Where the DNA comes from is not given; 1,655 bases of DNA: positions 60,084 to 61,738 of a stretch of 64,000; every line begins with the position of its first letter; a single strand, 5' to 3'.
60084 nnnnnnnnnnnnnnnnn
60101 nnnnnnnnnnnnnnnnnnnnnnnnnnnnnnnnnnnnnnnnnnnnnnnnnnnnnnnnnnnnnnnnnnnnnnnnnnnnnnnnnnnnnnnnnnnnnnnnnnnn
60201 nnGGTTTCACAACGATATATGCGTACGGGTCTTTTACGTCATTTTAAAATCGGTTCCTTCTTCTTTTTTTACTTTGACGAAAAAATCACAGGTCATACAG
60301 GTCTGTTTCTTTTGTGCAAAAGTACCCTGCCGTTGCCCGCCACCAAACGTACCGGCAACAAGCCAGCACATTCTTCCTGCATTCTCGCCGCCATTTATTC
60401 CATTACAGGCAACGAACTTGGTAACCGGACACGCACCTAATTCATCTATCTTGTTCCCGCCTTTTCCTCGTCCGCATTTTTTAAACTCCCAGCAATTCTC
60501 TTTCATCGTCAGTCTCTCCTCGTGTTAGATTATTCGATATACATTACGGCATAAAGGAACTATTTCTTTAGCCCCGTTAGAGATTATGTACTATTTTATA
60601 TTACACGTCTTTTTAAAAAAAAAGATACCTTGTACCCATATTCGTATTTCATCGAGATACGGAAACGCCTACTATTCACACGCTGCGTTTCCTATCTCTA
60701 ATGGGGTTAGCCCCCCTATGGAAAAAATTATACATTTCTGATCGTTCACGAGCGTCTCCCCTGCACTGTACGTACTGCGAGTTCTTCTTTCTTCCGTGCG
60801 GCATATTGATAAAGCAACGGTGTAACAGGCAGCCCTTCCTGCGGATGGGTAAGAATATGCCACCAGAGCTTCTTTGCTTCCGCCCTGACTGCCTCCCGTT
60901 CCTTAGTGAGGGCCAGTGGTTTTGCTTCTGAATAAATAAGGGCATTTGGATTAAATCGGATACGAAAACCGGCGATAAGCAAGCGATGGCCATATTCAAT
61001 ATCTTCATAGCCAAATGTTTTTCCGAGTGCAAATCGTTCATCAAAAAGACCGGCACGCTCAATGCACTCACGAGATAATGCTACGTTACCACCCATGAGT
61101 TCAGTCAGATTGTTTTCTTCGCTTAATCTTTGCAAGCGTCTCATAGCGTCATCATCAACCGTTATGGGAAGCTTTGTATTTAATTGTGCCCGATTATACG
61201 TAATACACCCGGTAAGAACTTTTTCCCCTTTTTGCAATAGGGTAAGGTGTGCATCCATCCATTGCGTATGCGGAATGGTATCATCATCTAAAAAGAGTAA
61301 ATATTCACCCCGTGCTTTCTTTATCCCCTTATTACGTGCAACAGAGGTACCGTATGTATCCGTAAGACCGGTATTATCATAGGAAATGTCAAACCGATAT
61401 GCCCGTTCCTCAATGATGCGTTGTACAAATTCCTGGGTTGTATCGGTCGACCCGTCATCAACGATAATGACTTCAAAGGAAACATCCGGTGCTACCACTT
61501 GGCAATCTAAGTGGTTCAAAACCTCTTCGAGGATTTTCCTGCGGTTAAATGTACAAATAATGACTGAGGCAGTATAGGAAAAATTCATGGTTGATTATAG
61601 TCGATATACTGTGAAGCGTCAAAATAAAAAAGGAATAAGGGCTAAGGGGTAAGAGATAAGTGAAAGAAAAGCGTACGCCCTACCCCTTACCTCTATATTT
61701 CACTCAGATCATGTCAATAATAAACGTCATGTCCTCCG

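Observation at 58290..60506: Duplicated cassette of Cys-rich 'two-CW' proteins with 75-aa partner paralogs around a MerR regulator that shares the CW motif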

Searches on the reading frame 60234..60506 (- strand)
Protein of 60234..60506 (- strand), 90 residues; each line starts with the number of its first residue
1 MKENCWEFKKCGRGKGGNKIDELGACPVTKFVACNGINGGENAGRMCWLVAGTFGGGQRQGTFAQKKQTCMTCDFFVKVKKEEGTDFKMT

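Call 4: search_protein_families(library=ncbifam, proteins=[window:60234-60506:-], max_evalue=1)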
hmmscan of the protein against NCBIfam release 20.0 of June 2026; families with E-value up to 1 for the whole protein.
window:60234-60506:- (90 aa): 1 family
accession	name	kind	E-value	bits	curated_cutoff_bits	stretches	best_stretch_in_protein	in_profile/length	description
NF045718.1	two_CW_domain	domain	5.3e-28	97.2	35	1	3-82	1-80/80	two-CW domain-containing protein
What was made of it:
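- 60234..60506 (-): Two-CW protein copy 1 (90 aa). It lacks the family's fifth conserved Cys. NF045718 match at 97 bits against a cutoff of 35 (call 4).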

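Call 5: search_protein_families(library=pfam, proteins=[window:60234-60506:-], max_evalue=1)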
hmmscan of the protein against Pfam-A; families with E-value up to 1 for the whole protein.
window:60234-60506:- (90 aa): 0 families

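Call 9: find_homologous_proteins(query=window:60234-60506:-, max_evalue=0.001)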
Query window:60234-60506:- (90 aa): 28 proteins with E <= 0.001 among 28 candidates.
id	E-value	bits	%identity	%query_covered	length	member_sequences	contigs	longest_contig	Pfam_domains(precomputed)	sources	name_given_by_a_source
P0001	2.4e-55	203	100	100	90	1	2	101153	-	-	-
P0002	1.3e-32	130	64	100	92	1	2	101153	-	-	-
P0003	6.1e-32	128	64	98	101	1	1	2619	-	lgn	-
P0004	1.7e-30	123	62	99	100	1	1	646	-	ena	-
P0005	5.4e-30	122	62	94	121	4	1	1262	-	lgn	-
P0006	7.6e-29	118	60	99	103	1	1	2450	-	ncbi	-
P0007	4.5e-28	116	59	97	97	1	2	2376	-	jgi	-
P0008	1.2e-27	114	60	99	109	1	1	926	-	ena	-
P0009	8.9e-27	111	55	99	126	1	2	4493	-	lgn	-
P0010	1.0e-26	111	60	98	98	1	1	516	-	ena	-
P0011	1.8e-26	110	60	99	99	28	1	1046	-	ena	-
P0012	2.1e-26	110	57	99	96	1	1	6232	-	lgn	-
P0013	2.6e-26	110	63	92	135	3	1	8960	-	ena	-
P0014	4.3e-25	106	59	98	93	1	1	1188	-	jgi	-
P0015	6.7e-25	105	59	98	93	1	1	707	-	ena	-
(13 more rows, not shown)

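Call 11: find_related_loci(query=A1, collection=genome_contigs, flank=6000)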
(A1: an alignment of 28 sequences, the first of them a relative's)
Query A1 (90 aa) in genome_contigs; peptide patterns used: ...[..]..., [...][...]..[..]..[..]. (x = any residue, [..] = any of these).
599 stretches matched a pattern (row limit reached: there are more); 558 encode a relative of the query (tblastn E <= 1e-3); the best 80 are kept; 80 distinct loci.
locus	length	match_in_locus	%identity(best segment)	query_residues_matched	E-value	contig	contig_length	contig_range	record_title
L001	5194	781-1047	61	2-89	3e-34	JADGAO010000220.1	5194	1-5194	MAG: Nitrospinota bacterium isolate nNGHbin12 nNGH_bin12_NODE_220_length_5194_cov_6.372641, whole genome shotgun sequenc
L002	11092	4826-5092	62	2-89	3e-34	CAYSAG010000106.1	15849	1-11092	MAG TPA_asm: uncultured Planctomycetaceae bacterium isolate SRP216583_co2_94 genome assembly, contig: NODE_2805_length_1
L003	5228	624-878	59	1-85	1e-32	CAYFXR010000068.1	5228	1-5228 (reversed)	MAG TPA_asm: uncultured Nitrospiraceae bacterium isolate ERP108616_co1_67 genome assembly, contig: k119_1022720, whole g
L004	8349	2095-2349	62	2-86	2e-32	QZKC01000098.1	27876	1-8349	MAG: Nitrospiraceae bacterium isolate SURF_23 Ga0104751_1002561, whole genome shotgun sequence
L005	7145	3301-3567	55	1-89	2e-32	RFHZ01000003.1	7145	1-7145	MAG: Nitrospinota bacterium isolate J063 k99_4492, whole genome shotgun sequence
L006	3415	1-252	64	2-85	2e-32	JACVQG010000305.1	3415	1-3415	MAG: Dehalococcoidia bacterium isolate B4_bin.11 scaffold_18914, whole genome shotgun sequence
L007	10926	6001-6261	60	4-90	5e-32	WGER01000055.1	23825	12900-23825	MAG: Nitrospirae bacterium isolate S146_51 k151_504015, whole genome shotgun sequence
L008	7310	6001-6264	56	2-89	4e-32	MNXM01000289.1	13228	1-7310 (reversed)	MAG: Armatimonadetes bacterium CG2_30_59_28 cg2_3.0_scaffold_4471_c, whole genome shotgun sequence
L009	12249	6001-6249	65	4-86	4e-32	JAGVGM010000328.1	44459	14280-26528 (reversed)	MAG: Thermodesulfovibrionia bacterium isolate DeMMO2_3 c_000000096030, whole genome shotgun sequence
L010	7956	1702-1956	59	2-86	6e-32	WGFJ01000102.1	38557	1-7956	MAG: Deltaproteobacteria bacterium isolate S146_80 k151_520863, whole genome shotgun sequence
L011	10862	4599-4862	58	2-89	8e-32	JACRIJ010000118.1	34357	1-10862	MAG: Planctomycetota bacterium isolate NC_groundwater_1800_Pr3_B-0.1um_47_15 SR-2_scaffold_141_3640125, whole genome sho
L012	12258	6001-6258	55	2-87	7e-32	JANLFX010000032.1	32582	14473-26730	MAG: Anaerolineae bacterium isolate A05DMB24 NODE_32_length_32582_cov_15.064531, whole genome shotgun sequence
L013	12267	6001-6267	57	1-89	7e-32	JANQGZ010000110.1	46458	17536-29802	MAG: SAR324 cluster bacterium isolate PL23b_bin.72 k99_2568598, whole genome shotgun sequence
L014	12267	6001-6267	53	1-89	1e-31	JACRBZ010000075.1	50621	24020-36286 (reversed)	MAG: Deltaproteobacteria bacterium isolate NC_groundwater_1633_Pr3_B-0.1um_51_17 SR-2_scaffold_141_2487109, whole genome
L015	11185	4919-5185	56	2-90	2e-31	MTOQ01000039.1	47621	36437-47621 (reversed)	MAG: Nitrospirae bacterium JdFR-81 JGI24020J35080_1000284, whole genome shotgun sequence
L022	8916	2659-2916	55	2-87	5e-31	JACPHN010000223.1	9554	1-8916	MAG: Candidatus Schekmanbacteria bacterium isolate NC_groundwater_415_Ag_B-0.1um_66_15 GD18-4_B1_scaffold_1586660, whole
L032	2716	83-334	58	2-85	3e-30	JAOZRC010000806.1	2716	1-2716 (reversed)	MAG: Desulfobacterales bacterium isolate GMC6.concoct.177_sub GMC6_76598_length_2716_cov_9.325817, whole genome shotgun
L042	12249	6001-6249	57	1-83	1e-29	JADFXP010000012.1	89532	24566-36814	MAG: Candidatus Magnetobacteriaceae bacterium nDJH14bin9 nDJH14_bin9_NODE_12_length_89532_cov_14.201253, whole genome sh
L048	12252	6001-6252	56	2-85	1e-29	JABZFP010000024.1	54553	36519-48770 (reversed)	MAG: Desulfobacteraceae bacterium isolate 75 scaffold_576, whole genome shotgun sequence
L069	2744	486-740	58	4-89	2e-28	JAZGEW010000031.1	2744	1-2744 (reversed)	MAG: Promethearchaeia archaeon isolate SCS4bin.30 SCS4bin.30_31, whole genome shotgun sequence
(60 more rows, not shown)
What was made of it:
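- They come from Nitrospirota/Thermodesulfovibrionia, Desulfobacterota, Planctomycetota, Acidobacteriota, Omnitrophota, methanogens and Asgard archaea (call 11). The family appears mainly in anaerobic lineages (call 11).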

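Call 16: search_protein_families(library=pfam, proteins=[L001:775-3501:+, L008:5992-7310:+, L012:5992-6810:+, L014:5926-7206:+, L022:2593-6324:+, L032:71-1549:+, L032:1554-2606:+, L048:5989-7476:+, L042:5929-6627:+, L069:195-752:+], max_evalue=0.001)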
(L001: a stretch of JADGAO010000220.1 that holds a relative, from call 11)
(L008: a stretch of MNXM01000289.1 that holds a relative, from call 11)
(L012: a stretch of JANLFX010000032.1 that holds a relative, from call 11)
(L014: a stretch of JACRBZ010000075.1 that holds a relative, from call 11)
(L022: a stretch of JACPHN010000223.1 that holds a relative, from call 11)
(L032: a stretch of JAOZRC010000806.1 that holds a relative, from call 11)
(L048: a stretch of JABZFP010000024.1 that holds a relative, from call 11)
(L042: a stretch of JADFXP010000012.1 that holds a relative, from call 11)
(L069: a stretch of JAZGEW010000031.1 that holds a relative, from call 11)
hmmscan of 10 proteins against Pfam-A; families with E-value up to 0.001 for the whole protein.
L001:775-3501:+ (908 aa): 4 families
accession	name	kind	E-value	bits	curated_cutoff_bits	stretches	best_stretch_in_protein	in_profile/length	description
PF00072.30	Response_reg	-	6.4e-46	155.5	30.2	2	573-680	2-107/111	Response regulator receiver domain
PF02518.31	HATPase_c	-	1.9e-30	106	26.4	1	287-399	1-107/111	Histidine kinase-, DNA gyrase B-, and HSP90-like ATPase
PF00512.31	HisKA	-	9.2e-20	70.9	26.9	1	175-240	1-66/66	His Kinase A (phospho-acceptor) domain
PF01627.28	Hpt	-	2.8e-12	47.2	24.6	1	732-808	2-78/84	Hpt domain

L008:5992-7310:+ (439 aa): 5 families
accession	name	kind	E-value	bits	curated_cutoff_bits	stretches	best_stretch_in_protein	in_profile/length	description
PF13426.13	PAS_9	-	8.1e-24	84.3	27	2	286-381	6-102/103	PAS domain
PF00989.32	PAS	-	1.5e-17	64.1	22.6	2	108-217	2-113/113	PAS fold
PF08447.18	PAS_3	-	2.3e-15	57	25.6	2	131-212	3-87/89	PAS fold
PF13188.13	PAS_8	-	1.4e-13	50.6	21.8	1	109-160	3-54/65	PAS domain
PF08448.16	PAS_4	-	9.6e-09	35.9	23.1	1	281-385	5-110/110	PAS fold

L012:5992-6810:+ (272 aa): 1 family
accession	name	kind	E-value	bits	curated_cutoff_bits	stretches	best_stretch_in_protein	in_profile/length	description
PF01584.24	CheW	-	8.9e-32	110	23.5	1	131-263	2-137/138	CheW-like domain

L014:5926-7206:+ (426 aa): 3 families
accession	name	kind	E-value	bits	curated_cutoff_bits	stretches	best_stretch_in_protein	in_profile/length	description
PF02518.31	HATPase_c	-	1.1e-20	74.5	26.4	1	307-411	3-109/111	Histidine kinase-, DNA gyrase B-, and HSP90-like ATPase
PF00512.31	HisKA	-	1.6e-06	28.5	26.9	1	159-195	3-31/66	His Kinase A (phospho-acceptor) domain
PF14501.12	HATPase_c_5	-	0.00028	21.2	22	1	315-400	11-93/102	GHKL domain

L022:2593-6324:+ (1243 aa): 10 families
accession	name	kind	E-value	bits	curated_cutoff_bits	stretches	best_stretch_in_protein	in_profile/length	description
PF00072.30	Response_reg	-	9e-74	245.2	30.2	3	685-794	2-109/111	Response regulator receiver domain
PF02518.31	HATPase_c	-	2e-28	99.5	26.4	1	396-515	1-107/111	Histidine kinase-, DNA gyrase B-, and HSP90-like ATPase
PF00512.31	HisKA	-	1e-22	80.4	26.9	1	285-349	2-66/66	His Kinase A (phospho-acceptor) domain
PF13426.13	PAS_9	-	4.1e-13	49.9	27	1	138-237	3-102/103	PAS domain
PF01627.28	Hpt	-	1.6e-10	41.5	24.6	1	1154-1234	2-83/84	Hpt domain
PF00989.32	PAS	-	4.6e-10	39.9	22.6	1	127-236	2-113/113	PAS fold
PF23198.2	PDE8A_N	-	8.2e-10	39.2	29.6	1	679-797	7-130/147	PDE8A-like, N-terminal domain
PF08447.18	PAS_3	-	4.6e-08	33.7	25.6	1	149-233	2-89/89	PAS fold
PF13188.13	PAS_8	-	1.2e-07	31.8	21.8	1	127-185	2-60/65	PAS domain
PF08448.16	PAS_4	-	1.7e-07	31.9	23.1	1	132-240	1-109/110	PAS fold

L032:71-1549:+ (492 aa): 7 families
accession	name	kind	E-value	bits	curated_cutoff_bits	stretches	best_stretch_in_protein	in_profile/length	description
PF00069.31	Pkinase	-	4.4e-55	187.3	31.7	1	232-473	4-254/263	Protein kinase domain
PF07714.23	PK_Tyr_Ser-Thr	-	1.3e-38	133.2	23.1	1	233-472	5-250/258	Protein tyrosine and serine/threonine kinase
PF00027.35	cNMP_binding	-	6.6e-15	55.3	27.5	1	114-199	2-88/89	Cyclic nucleotide-binding domain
PF03109.22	ABC1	-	5.6e-08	32.7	22.9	1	245-378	85-218/244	ABC1 atypical kinase-like domain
PF06293.20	Kdo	-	1.7e-05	24.8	21.3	1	296-371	86-166/207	Lipopolysaccharide kinase (Kdo/WaaP) family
PF01163.29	RIO1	-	4.3e-05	23.6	22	1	303-374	82-151/187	RIO domain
PF01636.29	APH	-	7.4e-05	23.1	23.2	1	343-376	165-199/239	Phosphotransferase enzyme family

L032:1554-2606:+ (350 aa): 3 families
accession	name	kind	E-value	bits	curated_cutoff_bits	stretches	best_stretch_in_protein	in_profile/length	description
PF13672.11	PP2C_2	-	1.6e-13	51.1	24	1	116-298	8-178/209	Protein phosphatase 2C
PF00481.26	PP2C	-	7.5e-10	39.3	20.3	1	116-333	11-255/255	Protein phosphatase 2C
PF07228.17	SpoIIE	-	0.00048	20.6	25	0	131-340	2-191/192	Stage II sporulation protein E (SpoIIE)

L048:5989-7476:+ (495 aa): 5 families
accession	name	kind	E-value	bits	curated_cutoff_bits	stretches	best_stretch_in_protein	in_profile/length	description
PF00069.31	Pkinase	-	2.3e-52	178.4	31.7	1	230-473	2-254/263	Protein kinase domain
PF07714.23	PK_Tyr_Ser-Thr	-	2.9e-36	125.5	23.1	1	233-471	5-249/258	Protein tyrosine and serine/threonine kinase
PF00027.35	cNMP_binding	-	4.6e-17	62.2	27.5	1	114-200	2-89/89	Cyclic nucleotide-binding domain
PF06293.20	Kdo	-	5.5e-06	26.4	21.3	1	298-371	88-166/207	Lipopolysaccharide kinase (Kdo/WaaP) family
PF03109.22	ABC1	-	0.00025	20.7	22.9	1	256-379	96-219/244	ABC1 atypical kinase-like domain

L042:5929-6627:+ (232 aa): 0 families

L069:195-752:+ (185 aa): 0 families
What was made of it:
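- In L001, L012 and L014 it is the only candidate sensor domain (call 16). Its N-terminal position in kinases (call 16) would also suit a dimerisation or docking module. It is the sole non-catalytic domain in several kinases and in a CheW fusion (call 16).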

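Call 27: find_encoding_contigs(protein=P0001, flank=10000, max_places=3)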
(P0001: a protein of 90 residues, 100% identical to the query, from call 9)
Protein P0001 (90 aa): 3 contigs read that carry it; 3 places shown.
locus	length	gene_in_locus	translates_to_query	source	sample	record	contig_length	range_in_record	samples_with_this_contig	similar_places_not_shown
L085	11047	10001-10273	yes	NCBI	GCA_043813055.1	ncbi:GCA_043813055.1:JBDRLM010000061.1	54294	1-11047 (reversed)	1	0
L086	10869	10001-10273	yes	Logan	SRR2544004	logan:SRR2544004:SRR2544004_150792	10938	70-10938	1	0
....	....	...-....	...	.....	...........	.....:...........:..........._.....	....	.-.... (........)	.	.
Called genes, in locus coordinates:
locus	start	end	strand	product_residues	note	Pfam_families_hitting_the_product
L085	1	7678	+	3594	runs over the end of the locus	PF06415:iPGM_N, PF01676:Metalloenzyme, PF06415:iPGM_N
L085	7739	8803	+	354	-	-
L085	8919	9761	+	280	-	PF00535:Glycos_transf_2, PF10111:Glyco_tranf_2_2, PF13641:Glyco_tranf_2_3, PF13632:Glyco_trans_2_3 (weak)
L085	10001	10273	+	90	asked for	-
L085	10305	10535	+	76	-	-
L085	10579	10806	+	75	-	-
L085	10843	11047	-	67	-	?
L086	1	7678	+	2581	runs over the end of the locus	?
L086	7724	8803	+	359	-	-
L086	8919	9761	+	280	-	PF00535:Glycos_transf_2, PF10111:Glyco_tranf_2_2, PF13641:Glyco_tranf_2_3, PF13632:Glyco_trans_2_3 (weak)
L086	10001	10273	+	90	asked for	-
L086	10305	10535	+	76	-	-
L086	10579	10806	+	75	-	-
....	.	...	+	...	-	?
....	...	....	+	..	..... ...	-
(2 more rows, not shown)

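Call 39: predict_structure(alignment_id=A1)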
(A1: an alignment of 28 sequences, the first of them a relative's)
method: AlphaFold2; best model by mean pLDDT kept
length: 90 residues; sequences in the alignment: 28
mean_pLDDT: 85.3   pTM: 0.73
mean pLDDT of the five models: 85.3, 83.8, 82.9, 82.3, 81.7
residues with pLDDT >= 90: 37; 70-90: 44; 50-70: 9; < 50: 0
segments of 3 or more residues with pLDDT < 50: none
pLDDT, mean of each block of 10 residues (from residue 1): 90 88 85 92 88 62 78 92 93
secondary structure, 60 per line:
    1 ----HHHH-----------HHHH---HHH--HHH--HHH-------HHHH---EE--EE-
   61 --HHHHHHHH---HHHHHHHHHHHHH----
elements in order: H5-8 H20-23 H47-50 H63-70 H74-86
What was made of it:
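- The domain is small and compact, with invariant Cys and little regular secondary structure in its first half (call 39), as in many zinc fingers. The domain has a confident globular fold that is conserved end to end and fused to signalling enzymes (calls 16, 39).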

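Call 43: fold_search(model_id=the predicted structure, library=pdb)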
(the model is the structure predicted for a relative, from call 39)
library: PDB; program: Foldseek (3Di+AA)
matches with E <= 10: 2; with E <= 0.001: 0
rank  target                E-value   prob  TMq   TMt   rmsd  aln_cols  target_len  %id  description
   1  6f7v_A                5.5e+00  0.01  0.18  0.05  14.7       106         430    8  Crystal structure of LkcE E64Q mutant in complex with LC-KA05 (released 2018-09-19)
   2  6ovx_B                7.8e+00  0.01  0.23  0.09  13.8       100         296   12  Crystal structure of mithramycin 3-side chain keto-reductase MtmW in complex with NAD+, P422 form (released 2019-11-27)

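Call 62: find_encoding_contigs(protein=P0002, flank=4000, max_places=4)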
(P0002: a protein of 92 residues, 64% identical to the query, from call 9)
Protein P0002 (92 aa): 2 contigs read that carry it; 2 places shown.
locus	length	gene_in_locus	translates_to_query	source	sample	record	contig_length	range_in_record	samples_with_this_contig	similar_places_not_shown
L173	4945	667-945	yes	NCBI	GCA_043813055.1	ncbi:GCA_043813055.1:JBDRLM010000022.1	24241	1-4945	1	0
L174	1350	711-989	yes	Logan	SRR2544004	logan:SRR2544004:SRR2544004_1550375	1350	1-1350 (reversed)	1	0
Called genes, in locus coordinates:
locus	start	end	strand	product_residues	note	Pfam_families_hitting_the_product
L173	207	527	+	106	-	PF13411:MerR_1, PF00376:MerR (weak)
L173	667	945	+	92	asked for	-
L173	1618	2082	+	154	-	PF00027:cNMP_binding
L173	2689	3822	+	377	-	PF13433:Peripla_BP_5, PF13458:Peripla_BP_6, PF01094:ANF_receptor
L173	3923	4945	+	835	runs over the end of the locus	PF00672:HAMP, PF00015:MCPsignal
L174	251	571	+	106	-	PF13411:MerR_1, PF00376:MerR (weak)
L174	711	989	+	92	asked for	-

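Call 63: search_solved_structures(query=A1, max_evalue=1)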
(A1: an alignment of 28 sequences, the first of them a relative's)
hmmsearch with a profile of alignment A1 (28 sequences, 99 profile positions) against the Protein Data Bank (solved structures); distinct sequences matched with E-value up to 1: 0.
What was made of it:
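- Closest known: Fe-S based sensor domains of signalling proteins. Different: There is no sequence or fold similarity to any solved structure (calls 43, 63).
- Structure: the AlphaFold2 model is confident (pLDDT 85, pTM 0.73) and has no PDB fold or sequence match (calls 39, 43, 63).
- Tried and rejected: PDB sequence and fold searches for two-CW gave no match (calls 43, 63).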

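Call 71: search_protein_families(library=pfam, alignment_id=A6, max_evalue=0.00001)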
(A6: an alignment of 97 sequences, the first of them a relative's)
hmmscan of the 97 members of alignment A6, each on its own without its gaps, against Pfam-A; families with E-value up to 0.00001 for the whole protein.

A. member 1, L001:37-747:+ (237 aa): 1 family
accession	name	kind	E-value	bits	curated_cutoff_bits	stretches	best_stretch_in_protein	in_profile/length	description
PF00374.24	NiFeSe_Hases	-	4.9e-55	187.8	25.8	1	3-237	239-508/508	Nickel-dependent hydrogenase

B. families by the number of members that match (of 97 scanned): 187 families (the first 25 are shown)
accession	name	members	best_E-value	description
PF00072.30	Response_reg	10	4e-49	Response regulator receiver domain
PF13426.13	PAS_9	10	1.9e-21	PAS domain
PF08448.16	PAS_4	9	5.4e-20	PAS fold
PF01966.28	HD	8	1.6e-21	HD domain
PF00989.32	PAS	8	6.2e-16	PAS fold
PF13487.12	HD_5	7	5.7e-40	HD domain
PF00672.30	HAMP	7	8.9e-20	HAMP domain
PF13188.13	PAS_8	7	5.2e-11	PAS domain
PF01590.32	GAF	6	1.8e-14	GAF domain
PF13185.12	GAF_2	6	1.8e-13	GAF domain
PF00015.26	MCPsignal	4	8.9e-39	Methyl-accepting chemotaxis protein (MCP) signalling domain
PF02518.31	HATPase_c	4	5.9e-34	Histidine kinase-, DNA gyrase B-, and HSP90-like ATPase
PF00512.31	HisKA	4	2.9e-21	His Kinase A (phospho-acceptor) domain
PF00196.25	GerE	4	1.9e-16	Bacterial regulatory proteins, luxR family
PF00069.31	Pkinase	3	3.4e-53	Protein kinase domain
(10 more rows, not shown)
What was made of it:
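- The same domain is fused to kinases, phosphatases, CheW and PAS, and is surrounded by signalling genes (calls 16, 71).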

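Call 78: search_protein_families(library=padloc, proteins=[window:60234-60506:-], max_evalue=0.01)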
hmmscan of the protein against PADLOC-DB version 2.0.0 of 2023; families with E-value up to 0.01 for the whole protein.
window:60234-60506:- (90 aa): 0 families

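Call 88: search_protein_families(library=ncbifam, proteins=[L001:775-1200:+, L012:5992-6400:+, L014:5926-6400:+, L032:71-500:+, L032:1554-1950:+, L048:5989-6400:+, L022:2593-3000:+, L008:5992-6400:+], max_evalue=0.001)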
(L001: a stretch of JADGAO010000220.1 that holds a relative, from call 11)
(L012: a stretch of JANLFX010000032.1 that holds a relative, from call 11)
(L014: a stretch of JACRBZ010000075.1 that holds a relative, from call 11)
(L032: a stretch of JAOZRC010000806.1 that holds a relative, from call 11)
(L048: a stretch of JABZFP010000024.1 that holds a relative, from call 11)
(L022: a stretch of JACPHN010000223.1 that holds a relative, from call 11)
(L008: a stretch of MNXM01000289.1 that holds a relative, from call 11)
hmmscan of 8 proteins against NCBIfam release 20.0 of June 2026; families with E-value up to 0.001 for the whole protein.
L001:775-1200:+ (142 aa): 1 family
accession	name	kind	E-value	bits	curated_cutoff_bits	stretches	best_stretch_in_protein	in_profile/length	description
NF045718.1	two_CW_domain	domain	2.2e-31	108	35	1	5-83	2-80/80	two-CW domain-containing protein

L012:5992-6400:+ (136 aa): 1 family
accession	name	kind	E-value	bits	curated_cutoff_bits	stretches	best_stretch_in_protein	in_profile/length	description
NF045718.1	two_CW_domain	domain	1.1e-31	109.1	35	1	5-83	1-79/80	two-CW domain-containing protein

L014:5926-6400:+ (158 aa): 1 family
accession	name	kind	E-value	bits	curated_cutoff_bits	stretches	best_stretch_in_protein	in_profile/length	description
NF045718.1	two_CW_domain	domain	7e-32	109.6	35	1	28-106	1-79/80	two-CW domain-containing protein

L032:71-500:+ (143 aa): 1 family
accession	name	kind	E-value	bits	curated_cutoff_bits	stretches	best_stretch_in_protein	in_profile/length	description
NF045718.1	two_CW_domain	domain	1.3e-29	102.3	35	1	7-84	2-79/80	two-CW domain-containing protein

L032:1554-1950:+ (132 aa): 1 family
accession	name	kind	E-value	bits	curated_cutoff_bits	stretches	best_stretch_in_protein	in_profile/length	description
NF045718.1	two_CW_domain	domain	7.6e-32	109.5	35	1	15-92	1-78/80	two-CW domain-containing protein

L048:5989-6400:+ (137 aa): 1 family
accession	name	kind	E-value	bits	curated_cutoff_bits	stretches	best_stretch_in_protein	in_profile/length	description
NF045718.1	two_CW_domain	domain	1e-29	102.7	35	1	7-84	2-79/80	two-CW domain-containing protein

L022:2593-3000:+ (136 aa): 1 family
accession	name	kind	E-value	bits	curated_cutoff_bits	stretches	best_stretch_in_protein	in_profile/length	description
NF045718.1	two_CW_domain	domain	9.4e-29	99.6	35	1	24-102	1-79/80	two-CW domain-containing protein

L008:5992-6400:+ (136 aa): 1 family
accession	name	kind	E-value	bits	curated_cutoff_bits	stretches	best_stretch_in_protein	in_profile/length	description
NF045718.1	two_CW_domain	domain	3.4e-30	104.2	35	1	5-82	1-78/80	two-CW domain-containing protein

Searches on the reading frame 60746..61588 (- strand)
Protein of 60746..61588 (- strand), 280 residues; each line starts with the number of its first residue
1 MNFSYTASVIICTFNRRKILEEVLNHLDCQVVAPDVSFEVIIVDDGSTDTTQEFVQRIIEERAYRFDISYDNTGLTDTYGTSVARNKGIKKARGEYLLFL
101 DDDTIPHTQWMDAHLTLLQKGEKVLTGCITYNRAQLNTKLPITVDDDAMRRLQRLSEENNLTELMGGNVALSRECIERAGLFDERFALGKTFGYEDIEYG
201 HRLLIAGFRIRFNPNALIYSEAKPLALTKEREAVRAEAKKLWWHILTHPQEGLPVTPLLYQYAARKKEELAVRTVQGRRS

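Call 54: search_protein_families(library=pfam, proteins=[window:60746-61588:-], max_evalue=0.0001)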
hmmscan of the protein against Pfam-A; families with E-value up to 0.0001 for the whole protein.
window:60746-61588:- (280 aa): 4 families
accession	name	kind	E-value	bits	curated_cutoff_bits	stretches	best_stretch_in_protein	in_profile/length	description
PF00535.33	Glycos_transf_2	-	1.1e-25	90.9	23.3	1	8-177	1-165/168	Glycosyl transferase family 2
PF10111.15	Glyco_tranf_2_2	-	6.2e-17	62.4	27.3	1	8-221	1-217/276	Glycosyltransferase like family 2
PF13641.12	Glyco_tranf_2_3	-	1.5e-15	58.3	27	1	8-221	4-212/230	Glycosyltransferase like family 2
PF13632.12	Glyco_trans_2_3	-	7.2e-07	29.7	27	1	97-226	2-128/198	Glycosyl transferase family group 2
